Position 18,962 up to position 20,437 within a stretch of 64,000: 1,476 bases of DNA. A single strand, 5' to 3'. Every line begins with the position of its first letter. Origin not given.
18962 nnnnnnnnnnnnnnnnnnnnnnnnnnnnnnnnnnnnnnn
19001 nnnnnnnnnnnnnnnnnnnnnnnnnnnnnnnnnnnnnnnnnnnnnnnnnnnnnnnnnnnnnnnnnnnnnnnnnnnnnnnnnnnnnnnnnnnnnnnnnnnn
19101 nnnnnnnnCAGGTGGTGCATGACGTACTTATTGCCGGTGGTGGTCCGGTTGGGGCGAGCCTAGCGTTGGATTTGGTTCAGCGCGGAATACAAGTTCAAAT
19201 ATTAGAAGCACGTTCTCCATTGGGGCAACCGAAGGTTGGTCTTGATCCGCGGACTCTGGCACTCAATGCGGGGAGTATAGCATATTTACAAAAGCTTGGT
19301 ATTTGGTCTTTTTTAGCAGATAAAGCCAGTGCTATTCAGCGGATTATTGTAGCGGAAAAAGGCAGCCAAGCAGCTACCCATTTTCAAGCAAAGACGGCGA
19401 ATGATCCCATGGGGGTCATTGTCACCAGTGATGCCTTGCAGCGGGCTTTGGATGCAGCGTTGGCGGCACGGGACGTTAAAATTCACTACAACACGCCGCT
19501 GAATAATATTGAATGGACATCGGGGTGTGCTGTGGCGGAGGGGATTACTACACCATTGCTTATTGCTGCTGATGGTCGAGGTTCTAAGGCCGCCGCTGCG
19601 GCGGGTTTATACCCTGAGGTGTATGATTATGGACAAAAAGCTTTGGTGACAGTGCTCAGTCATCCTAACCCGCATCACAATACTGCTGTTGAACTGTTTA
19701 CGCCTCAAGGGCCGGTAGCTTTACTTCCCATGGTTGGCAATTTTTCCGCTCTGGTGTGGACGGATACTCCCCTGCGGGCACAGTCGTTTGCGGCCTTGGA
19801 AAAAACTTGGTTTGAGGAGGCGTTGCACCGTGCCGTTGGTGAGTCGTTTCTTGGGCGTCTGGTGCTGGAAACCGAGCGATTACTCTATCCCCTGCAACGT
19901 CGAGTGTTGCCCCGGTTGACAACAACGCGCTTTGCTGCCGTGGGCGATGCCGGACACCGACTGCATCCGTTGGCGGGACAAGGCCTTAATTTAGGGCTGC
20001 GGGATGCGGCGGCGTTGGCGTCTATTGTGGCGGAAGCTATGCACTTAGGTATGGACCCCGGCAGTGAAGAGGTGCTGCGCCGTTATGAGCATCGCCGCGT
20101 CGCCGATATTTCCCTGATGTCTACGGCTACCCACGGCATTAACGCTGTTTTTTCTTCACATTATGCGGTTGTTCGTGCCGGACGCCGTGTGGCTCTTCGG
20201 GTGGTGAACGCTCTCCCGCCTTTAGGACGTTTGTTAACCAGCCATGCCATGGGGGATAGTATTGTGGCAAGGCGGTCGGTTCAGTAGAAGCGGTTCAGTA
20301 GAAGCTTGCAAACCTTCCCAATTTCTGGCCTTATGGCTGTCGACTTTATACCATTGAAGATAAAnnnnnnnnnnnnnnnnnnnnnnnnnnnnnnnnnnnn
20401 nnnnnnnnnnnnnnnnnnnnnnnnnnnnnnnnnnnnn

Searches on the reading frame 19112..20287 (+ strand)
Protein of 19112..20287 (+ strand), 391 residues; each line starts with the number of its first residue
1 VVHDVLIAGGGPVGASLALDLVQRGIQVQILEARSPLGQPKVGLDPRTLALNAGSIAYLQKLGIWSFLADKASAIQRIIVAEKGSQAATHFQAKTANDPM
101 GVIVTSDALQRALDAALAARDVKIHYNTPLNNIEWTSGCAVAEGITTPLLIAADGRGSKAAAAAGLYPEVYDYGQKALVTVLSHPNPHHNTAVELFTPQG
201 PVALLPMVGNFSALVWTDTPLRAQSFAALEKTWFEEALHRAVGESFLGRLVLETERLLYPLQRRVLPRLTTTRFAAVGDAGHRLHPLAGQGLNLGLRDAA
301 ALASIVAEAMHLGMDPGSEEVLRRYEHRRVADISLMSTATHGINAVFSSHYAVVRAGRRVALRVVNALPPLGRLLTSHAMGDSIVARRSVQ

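Call 33: search_protein_families(library=pfam, proteins=[window:19112-20287:+], max_evalue=0.001)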
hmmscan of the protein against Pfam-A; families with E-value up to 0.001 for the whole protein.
window:19112-20287:+ (391 aa): 3 families
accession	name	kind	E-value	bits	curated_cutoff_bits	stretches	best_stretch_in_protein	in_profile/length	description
PF01494.25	FAD_binding_3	-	1.9e-28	100.2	22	1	4-330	3-339/349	FAD binding domain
PF01266.30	DAO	-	2.2e-09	37.7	27.9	1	4-38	1-35/353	FAD dependent oxidoreductase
PF05834.18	Lycopene_cycl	-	0.00013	21.6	23.4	0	248-321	232-298/380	Lycopene cyclase protein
